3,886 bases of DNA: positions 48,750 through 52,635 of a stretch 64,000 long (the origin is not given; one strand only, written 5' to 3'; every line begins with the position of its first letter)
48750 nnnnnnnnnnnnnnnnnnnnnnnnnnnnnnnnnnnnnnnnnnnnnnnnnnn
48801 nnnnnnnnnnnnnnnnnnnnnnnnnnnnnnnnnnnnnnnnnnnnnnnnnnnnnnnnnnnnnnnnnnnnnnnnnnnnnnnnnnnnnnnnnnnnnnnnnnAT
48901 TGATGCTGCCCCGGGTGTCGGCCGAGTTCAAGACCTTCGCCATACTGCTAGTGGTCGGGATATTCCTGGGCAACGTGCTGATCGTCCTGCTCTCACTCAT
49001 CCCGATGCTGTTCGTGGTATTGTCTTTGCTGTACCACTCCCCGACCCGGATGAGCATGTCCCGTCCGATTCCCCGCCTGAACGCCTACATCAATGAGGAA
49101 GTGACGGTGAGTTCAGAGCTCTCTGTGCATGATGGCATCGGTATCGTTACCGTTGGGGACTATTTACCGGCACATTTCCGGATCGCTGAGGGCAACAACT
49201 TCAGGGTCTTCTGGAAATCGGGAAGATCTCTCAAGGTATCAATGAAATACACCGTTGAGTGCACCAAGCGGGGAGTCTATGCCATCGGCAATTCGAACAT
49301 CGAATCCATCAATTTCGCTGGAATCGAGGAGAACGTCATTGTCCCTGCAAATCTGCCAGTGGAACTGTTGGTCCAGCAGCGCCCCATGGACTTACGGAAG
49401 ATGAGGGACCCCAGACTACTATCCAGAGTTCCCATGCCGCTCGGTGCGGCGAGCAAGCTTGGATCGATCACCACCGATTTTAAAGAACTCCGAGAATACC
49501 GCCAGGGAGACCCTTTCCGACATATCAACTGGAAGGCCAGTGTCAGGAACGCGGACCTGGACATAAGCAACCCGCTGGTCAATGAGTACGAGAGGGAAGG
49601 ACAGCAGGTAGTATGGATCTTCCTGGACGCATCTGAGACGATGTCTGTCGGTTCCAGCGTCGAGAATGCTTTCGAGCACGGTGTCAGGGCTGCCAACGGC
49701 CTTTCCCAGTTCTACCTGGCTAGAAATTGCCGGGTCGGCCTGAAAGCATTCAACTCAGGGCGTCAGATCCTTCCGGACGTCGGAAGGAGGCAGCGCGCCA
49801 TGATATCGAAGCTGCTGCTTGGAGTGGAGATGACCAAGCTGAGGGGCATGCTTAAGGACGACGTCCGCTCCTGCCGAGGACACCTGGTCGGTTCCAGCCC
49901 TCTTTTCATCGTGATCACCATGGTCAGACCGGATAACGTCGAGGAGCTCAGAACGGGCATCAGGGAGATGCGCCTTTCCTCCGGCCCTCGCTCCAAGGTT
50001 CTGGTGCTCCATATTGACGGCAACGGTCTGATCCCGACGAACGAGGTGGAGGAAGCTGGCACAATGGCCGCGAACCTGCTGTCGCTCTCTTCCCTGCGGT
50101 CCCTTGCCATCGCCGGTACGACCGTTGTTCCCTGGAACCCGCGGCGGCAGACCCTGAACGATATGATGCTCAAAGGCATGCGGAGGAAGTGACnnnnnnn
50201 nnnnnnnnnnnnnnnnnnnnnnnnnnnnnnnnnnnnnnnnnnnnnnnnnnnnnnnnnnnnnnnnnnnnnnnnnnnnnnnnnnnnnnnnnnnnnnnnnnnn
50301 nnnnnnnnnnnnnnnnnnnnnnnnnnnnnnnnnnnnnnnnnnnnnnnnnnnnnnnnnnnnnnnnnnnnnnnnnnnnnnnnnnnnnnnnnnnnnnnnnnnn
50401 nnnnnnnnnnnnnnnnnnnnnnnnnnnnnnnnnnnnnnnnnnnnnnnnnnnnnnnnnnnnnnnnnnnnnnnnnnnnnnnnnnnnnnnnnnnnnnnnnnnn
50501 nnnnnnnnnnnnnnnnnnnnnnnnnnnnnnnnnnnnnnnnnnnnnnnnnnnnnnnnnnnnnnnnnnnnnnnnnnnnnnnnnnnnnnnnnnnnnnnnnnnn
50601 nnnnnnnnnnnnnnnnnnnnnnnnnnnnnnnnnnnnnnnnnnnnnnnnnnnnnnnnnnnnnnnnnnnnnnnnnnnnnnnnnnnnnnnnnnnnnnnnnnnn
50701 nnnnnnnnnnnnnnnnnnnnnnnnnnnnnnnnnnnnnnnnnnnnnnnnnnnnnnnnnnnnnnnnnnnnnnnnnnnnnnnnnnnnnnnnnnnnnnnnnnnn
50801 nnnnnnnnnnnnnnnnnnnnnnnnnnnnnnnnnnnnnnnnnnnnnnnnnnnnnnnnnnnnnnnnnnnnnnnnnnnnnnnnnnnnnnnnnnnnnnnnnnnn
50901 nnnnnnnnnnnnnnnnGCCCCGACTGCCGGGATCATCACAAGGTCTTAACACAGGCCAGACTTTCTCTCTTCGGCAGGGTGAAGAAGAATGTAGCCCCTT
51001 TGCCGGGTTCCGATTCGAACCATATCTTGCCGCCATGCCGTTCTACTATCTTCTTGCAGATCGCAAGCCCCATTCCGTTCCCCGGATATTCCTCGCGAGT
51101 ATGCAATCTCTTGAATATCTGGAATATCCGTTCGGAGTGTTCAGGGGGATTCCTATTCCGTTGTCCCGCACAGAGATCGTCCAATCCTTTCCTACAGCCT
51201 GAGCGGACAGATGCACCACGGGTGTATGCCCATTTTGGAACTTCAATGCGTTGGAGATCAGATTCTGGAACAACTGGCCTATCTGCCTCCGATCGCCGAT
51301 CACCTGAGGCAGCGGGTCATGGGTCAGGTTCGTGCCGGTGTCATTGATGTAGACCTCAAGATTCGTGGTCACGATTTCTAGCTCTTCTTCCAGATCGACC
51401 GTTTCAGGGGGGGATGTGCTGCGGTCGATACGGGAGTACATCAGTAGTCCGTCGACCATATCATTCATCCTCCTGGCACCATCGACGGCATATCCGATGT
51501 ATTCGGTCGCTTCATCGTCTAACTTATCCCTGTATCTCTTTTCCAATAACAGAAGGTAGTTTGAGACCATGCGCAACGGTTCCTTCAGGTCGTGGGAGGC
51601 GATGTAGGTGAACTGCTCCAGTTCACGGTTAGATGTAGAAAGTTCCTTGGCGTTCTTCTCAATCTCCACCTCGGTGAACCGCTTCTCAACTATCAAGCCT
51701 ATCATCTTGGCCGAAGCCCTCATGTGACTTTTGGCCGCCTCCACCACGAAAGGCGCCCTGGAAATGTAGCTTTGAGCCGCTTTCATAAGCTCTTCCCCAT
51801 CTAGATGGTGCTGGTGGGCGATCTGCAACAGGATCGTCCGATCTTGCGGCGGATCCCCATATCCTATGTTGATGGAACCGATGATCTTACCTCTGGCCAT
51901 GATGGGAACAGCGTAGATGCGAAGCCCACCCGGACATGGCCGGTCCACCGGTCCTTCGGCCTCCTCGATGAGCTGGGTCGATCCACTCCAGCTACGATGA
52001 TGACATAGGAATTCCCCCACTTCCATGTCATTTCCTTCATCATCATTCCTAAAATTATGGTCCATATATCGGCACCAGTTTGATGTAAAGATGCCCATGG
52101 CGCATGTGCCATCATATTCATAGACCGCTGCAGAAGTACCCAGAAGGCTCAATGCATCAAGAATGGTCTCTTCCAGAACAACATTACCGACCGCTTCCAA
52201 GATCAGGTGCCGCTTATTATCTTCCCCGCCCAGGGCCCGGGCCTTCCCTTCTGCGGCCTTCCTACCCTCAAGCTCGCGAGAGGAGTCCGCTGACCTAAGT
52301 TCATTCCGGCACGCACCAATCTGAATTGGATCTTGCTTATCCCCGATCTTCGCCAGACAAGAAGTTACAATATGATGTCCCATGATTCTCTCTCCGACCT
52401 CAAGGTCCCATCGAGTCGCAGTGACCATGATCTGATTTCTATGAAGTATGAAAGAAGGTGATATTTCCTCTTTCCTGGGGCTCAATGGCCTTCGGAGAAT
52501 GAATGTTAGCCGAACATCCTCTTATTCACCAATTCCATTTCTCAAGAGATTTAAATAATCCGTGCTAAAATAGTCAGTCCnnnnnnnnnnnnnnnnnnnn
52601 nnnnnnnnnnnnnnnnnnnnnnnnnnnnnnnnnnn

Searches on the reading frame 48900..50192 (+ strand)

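Call 55: search_protein_families(library=pfam, proteins=[window:48900-50192:+], max_evalue=0.00001)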
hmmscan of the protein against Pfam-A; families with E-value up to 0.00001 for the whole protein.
window:48900-50192:+ (430 aa): 1 family
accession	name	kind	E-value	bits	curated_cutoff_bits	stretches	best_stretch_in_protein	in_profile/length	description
PF01882.25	DUF58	-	1.3e-09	38.1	23.4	1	196-301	1-104/216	Protein of unknown function DUF58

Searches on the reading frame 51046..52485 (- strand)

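Call 55: search_protein_families(library=pfam, proteins=[window:51046-52485:-], max_evalue=0.00001)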
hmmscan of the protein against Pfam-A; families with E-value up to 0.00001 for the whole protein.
window:51046-52485:- (479 aa): 3 families
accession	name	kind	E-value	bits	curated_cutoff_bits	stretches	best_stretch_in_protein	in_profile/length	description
PF00512.31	HisKA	-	6.4e-11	42.6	26.9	1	289-354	2-64/66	His Kinase A (phospho-acceptor) domain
PF02518.31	HATPase_c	-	7.9e-11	42.8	26.4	1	397-474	1-77/111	Histidine kinase-, DNA gyrase B-, and HSP90-like ATPase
PF10114.15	PocR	-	4.6e-08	33.4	23.9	1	114-262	18-157/162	Sensory domain found in PocR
